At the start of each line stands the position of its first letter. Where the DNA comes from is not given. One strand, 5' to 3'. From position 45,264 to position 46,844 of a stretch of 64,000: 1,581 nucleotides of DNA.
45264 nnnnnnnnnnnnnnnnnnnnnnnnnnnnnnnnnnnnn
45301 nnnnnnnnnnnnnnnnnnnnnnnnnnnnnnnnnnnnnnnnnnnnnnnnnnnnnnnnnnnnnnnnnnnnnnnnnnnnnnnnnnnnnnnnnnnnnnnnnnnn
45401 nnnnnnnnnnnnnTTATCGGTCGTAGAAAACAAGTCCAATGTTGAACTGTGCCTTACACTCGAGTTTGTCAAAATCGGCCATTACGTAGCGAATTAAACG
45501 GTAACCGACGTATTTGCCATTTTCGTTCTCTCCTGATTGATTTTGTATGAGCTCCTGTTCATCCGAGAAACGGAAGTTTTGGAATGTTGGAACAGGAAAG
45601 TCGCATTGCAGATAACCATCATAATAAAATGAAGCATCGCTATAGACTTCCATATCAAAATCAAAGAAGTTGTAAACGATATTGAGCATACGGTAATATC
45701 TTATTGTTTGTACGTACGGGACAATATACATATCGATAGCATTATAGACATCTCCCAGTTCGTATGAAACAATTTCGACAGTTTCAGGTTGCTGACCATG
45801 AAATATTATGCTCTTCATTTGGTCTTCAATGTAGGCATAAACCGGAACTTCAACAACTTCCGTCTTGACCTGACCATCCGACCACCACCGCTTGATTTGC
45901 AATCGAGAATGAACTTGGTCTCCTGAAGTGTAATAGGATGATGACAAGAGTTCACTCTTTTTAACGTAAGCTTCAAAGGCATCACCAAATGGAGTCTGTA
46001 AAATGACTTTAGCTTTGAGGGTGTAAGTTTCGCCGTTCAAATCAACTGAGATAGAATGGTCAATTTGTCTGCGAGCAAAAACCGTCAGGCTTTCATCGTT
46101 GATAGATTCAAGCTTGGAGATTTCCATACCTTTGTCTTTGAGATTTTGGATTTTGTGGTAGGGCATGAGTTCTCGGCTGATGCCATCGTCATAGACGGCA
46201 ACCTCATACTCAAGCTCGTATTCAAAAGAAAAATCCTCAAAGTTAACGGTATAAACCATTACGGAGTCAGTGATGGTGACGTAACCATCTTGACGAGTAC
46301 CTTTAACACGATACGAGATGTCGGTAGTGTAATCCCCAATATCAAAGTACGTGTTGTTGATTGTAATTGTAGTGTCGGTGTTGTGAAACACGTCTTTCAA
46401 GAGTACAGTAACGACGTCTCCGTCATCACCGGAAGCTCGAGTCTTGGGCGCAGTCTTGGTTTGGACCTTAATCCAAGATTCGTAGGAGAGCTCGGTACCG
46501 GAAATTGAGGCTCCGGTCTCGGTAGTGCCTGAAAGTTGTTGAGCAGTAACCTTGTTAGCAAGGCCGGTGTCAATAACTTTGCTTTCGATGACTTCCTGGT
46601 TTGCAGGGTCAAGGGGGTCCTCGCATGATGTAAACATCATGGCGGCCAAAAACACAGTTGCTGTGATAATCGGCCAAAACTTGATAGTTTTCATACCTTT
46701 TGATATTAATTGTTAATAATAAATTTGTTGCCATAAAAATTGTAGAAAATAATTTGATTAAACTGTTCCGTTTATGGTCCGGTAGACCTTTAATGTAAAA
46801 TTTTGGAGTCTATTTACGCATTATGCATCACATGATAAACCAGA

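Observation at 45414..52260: Tandem pair of diverged, promoter-duplicated, extremely cysteine-rich secreted ~840-aa proteins plus a co-oriented lipoprotein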

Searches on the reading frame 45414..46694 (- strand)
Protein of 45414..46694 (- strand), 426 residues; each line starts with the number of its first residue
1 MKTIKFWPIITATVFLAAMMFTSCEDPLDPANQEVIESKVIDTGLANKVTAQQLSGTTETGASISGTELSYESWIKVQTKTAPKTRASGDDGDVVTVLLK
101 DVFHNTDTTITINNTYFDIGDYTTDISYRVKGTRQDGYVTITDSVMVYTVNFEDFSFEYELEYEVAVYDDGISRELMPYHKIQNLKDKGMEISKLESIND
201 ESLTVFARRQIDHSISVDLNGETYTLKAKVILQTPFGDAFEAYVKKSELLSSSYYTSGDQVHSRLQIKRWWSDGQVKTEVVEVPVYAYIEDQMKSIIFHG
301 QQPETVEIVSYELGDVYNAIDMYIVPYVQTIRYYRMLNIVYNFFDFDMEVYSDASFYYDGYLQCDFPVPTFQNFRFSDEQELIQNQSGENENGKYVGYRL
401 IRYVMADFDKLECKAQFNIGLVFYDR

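Call 6: search_protein_families(library=pfam, proteins=[window:45414-46694:-], max_evalue=1)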
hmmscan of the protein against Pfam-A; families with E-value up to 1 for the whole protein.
window:45414-46694:- (426 aa): 0 families
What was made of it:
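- On Type V autotransporters / Pmp family: No Pfam autotransporter or Pmp hit (call 6).
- On Giardia-type VSP cysteine-rich surface proteins: No Pfam hit (call 6).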

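Call 7: search_protein_families(library=ncbifam, proteins=[window:45414-46694:-], max_evalue=1)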
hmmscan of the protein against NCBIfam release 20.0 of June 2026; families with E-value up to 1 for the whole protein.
window:45414-46694:- (426 aa): 1 family
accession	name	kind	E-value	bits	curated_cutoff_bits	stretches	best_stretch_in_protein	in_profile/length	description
NF033086.2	penta_rpt_Qnr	equivalog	0.027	14.2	240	1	4-100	96-189/211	Qnr family pentapeptide repeat protein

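Call 27: find_homologous_proteins(query=window:45414-46694:-)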
Query window:45414-46694:- (426 aa): 37 proteins with E <= 0.001 among 2526 candidates.
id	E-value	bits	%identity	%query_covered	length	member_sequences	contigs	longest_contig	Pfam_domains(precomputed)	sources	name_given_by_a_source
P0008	1.7e-273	925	96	100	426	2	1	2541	-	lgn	-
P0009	6.4e-212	722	76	100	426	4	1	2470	-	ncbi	-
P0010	1.9e-206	704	74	100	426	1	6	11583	-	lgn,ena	-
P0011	4.7e-203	693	73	100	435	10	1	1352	-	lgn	-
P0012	5.6e-202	689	72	100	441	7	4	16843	-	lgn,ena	-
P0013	2.4e-200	684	75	96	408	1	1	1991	-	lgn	-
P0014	3.2e-190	651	68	100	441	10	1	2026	-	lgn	-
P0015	4.9e-183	627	68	100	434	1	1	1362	-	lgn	-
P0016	2.7e-172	592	64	100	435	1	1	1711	-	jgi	-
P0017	1.1e-167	576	74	81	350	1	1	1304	-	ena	-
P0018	2.6e-154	532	62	97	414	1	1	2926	-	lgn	-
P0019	1.7e-149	517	58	100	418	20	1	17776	-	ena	-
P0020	4.2e-128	446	53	100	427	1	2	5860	-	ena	-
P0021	1.8e-118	414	51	100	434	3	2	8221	-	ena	-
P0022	1.9e-93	332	60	65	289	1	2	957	-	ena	-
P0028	3.0e-64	236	36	100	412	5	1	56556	-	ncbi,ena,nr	ncbi:MAG: hypothetical protein IKV11_00985 [Alphaproteobacteria bacterium]|nr:hypothetical protein [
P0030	4.3e-56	209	36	88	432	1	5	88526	-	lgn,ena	-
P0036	2.8e-43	167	40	53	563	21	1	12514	-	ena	-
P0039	3.1e-41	160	35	86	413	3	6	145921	-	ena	-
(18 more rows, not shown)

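Call 30: find_encoding_contigs(protein=P0028, flank=8000, max_places=2)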
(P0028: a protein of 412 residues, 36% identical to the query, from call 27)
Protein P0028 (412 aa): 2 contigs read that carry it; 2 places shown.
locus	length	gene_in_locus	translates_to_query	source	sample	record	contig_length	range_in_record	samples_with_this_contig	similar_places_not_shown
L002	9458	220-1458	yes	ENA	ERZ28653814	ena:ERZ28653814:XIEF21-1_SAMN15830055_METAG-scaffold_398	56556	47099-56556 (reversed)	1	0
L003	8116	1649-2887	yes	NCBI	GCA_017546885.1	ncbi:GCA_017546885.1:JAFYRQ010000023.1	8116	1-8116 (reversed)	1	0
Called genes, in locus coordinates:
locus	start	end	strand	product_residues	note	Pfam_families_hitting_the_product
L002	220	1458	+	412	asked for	-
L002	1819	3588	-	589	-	PF00111:Fer2, PF13510:Fer2_4, PF10588:NADH-G_4Fe-4S_3, PF00037:Fer4 (weak), PF12838:Fer4_7 (weak), PF13187:Fer4_9 (weak), PF02906:Fe_hyd_lg_C, PF02256:Fe_hyd_SSU, +2 more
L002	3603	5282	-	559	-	PF01257:2Fe-2S_thioredx (weak), PF01512:Complex1_51K, PF10531:SLBB (faint), PF10589:NADH_4Fe-4S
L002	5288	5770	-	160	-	PF01257:2Fe-2S_thioredx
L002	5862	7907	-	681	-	PF08323:Glyco_transf_5, PF20706:GT4-conflict (weak), PF00534:Glycos_transf_1, PF13692:Glyco_trans_1_4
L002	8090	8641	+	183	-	PF01025:GrpE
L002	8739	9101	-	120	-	PF00830:Ribosomal_L28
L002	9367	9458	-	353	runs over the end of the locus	PF21016:RlmN_N, PF04055:Radical_SAM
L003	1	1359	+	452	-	?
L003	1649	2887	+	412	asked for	-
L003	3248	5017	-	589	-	PF00111:Fer2, PF13510:Fer2_4, PF10588:NADH-G_4Fe-4S_3, PF00037:Fer4 (weak), PF12838:Fer4_7 (weak), PF13187:Fer4_9 (weak), PF02906:Fe_hyd_lg_C, PF02256:Fe_hyd_SSU, +2 more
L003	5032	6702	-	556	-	PF01257:2Fe-2S_thioredx (weak), PF01512:Complex1_51K, PF10531:SLBB (faint), PF10589:NADH_4Fe-4S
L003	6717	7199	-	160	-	PF01257:2Fe-2S_thioredx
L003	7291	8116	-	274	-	PF20706:GT4-conflict (weak), PF00534:Glycos_transf_1, PF13692:Glyco_trans_1_4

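Call 31: find_encoding_contigs(protein=P0039, flank=8000, max_places=2)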
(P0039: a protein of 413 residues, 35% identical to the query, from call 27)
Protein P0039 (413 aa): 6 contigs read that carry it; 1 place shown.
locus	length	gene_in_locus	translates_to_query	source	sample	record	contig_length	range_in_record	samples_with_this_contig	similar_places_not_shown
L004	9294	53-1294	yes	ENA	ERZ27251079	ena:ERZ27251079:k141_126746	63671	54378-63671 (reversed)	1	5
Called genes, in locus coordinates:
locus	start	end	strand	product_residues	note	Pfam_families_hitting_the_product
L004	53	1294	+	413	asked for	-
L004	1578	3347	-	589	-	PF00111:Fer2 (weak), PF13510:Fer2_4, PF10588:NADH-G_4Fe-4S_3, PF00037:Fer4 (weak), PF12838:Fer4_7 (weak), PF13187:Fer4_9 (weak), PF02906:Fe_hyd_lg_C, PF02256:Fe_hyd_SSU, +2 more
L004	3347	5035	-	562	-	PF01257:2Fe-2S_thioredx (weak), PF01512:Complex1_51K, PF10589:NADH_4Fe-4S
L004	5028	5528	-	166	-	PF01257:2Fe-2S_thioredx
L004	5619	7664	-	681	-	PF08323:Glyco_transf_5, PF20706:GT4-conflict (weak), PF00534:Glycos_transf_1, PF13692:Glyco_trans_1_4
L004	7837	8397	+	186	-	PF01025:GrpE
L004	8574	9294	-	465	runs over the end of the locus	PF03060:NMO (weak)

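Call 40: find_encoding_contigs(protein=P0030, flank=10000, max_places=3)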
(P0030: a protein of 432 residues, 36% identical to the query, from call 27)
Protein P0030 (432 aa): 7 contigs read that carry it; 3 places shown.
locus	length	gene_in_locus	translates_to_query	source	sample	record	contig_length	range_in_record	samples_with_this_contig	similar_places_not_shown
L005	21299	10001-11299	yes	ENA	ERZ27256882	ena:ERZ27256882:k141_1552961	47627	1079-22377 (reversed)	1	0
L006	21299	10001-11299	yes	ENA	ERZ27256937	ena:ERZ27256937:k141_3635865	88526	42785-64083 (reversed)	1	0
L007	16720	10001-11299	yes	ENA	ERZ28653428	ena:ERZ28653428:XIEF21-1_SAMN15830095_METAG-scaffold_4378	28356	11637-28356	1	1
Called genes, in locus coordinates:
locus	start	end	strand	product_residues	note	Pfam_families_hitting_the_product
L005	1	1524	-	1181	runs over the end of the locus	PF02811:PHP, PF07733:DNA_pol3_alpha, PF17657:DNA_pol3_finger, PF14579:HHH_6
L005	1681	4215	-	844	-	PF13620:CarboxypepD_reg (weak), PF13715:CarbopepD_reg_2, PF18939:DUF5686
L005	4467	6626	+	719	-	PF22422:MGH1-like_GH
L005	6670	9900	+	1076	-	PF26549:Tricorn_N, PF26550:Tricorn_2nd, PF25174:Beta-prop_THOC3, PF26549:Tricorn_N, PF26550:Tricorn_2nd, PF07676:PD40, PF14684:Tricorn_C1, PF14685:PDZ_Tricorn, +4 more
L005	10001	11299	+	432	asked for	-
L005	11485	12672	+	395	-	PF02670:DXP_reductoisom, PF08436:DXP_redisom_C, PF13288:DXPR_C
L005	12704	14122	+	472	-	PF02163:Peptidase_M50, PF00595:PDZ (faint), PF13180:PDZ_2 (weak), PF17820:PDZ_6 (weak)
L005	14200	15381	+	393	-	PF17785:PUA_3, PF10672:Methyltrans_SAM, PF02475:TRM5-TYW2_MTfase (weak), PF03602:Cons_hypoth95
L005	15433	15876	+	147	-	-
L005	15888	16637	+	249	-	-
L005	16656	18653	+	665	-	PF03571:Peptidase_M49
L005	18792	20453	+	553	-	PF02838:Glyco_hydro_20b, PF00728:Glyco_hydro_20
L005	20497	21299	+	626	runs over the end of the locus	PF01520:Amidase_3 (weak)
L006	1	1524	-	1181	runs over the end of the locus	PF02811:PHP, PF07733:DNA_pol3_alpha, PF17657:DNA_pol3_finger, PF14579:HHH_6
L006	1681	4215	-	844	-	PF13620:CarboxypepD_reg (weak), PF13715:CarbopepD_reg_2, PF18939:DUF5686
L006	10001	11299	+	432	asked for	-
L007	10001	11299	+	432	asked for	-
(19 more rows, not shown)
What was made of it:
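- L is a 426-aa exported lipoprotein and is also found alone in other phyla (call 40).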

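Call 62: search_solved_structures(query=A4, max_evalue=10)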
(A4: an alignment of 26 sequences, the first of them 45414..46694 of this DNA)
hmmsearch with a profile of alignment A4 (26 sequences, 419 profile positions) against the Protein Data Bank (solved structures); distinct sequences matched with E-value up to 10: 0.

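Call 63: search_protein_families(library=pfam, alignment_id=A4, max_evalue=0.1)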
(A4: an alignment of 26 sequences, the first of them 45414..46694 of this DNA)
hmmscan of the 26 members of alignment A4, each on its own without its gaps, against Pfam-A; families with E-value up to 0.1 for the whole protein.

A. member 1, window:45414-46694:- (426 aa): 0 families

B. families by the number of members that match (of 26 scanned): 5 families
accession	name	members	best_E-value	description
PF08861.15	DUF1828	1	0.0038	Domain of unknown function DUF1828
PF24716.1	WapI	1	0.045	Immunity protein WapI-like family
PF06265.16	YutD-like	1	0.052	Putative antitoxin YutD-like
PF09904.15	HTH_43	1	0.058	Winged helix-turn helix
PF23465.1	DUF7131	1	0.076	Domain of unknown function (DUF7131)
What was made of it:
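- On Two-partner secretion (TpsA/TpsB): No Pfam TPS or ShlB match for A, B or L (calls 6, 63).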

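Call 81: search_protein_families(library=phrogs, proteins=[window:45414-46694:-], max_evalue=0.1)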
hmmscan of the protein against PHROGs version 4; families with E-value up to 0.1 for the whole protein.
window:45414-46694:- (426 aa): 0 families
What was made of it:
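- On Phage tailspike or depolymerase (prophage origin): No PHROG match (call 81).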

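Call 82: search_protein_families(library=padloc, proteins=[window:45414-46694:-], max_evalue=0.1)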
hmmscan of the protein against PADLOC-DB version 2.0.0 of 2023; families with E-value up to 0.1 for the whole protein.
window:45414-46694:- (426 aa): 0 families
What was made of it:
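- No toxin, immunity or defence model matches (calls 6, 7, 82).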

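Call 91: find_encoding_contigs(protein=P0036, flank=8000, max_places=3)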
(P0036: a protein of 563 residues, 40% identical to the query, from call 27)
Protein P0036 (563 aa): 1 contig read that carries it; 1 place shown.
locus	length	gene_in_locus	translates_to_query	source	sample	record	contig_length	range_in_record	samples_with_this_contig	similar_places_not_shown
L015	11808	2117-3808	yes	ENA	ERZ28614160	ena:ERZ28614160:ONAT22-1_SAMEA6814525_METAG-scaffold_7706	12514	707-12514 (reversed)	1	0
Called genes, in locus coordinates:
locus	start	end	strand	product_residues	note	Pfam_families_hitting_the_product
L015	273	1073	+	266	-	-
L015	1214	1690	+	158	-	-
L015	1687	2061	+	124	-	-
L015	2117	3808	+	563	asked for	-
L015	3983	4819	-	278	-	PF13145:Rotamase_2, PF13616:Rotamase_3, PF00639:Rotamase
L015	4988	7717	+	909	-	PF07517:SecA_DEAD, PF00270:DEAD, PF01043:SecA_PP_bind, PF21090:P-loop_SecA, PF07516:SecA_SW, PF02810:SEC-C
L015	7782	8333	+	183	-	-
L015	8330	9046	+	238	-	-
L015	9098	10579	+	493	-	PF02881:SRP54_N, PF06414:Zeta_toxin, PF00448:SRP54, PF01656:CbiA (weak), PF13401:AAA_22 (weak), PF02978:SRP_SPB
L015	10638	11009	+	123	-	PF00886:Ribosomal_S16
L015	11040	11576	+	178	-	PF01782:RimM, PF05239:PRC, PF24986:PRC_RimM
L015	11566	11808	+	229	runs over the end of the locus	PF01746:tRNA_m1G_MT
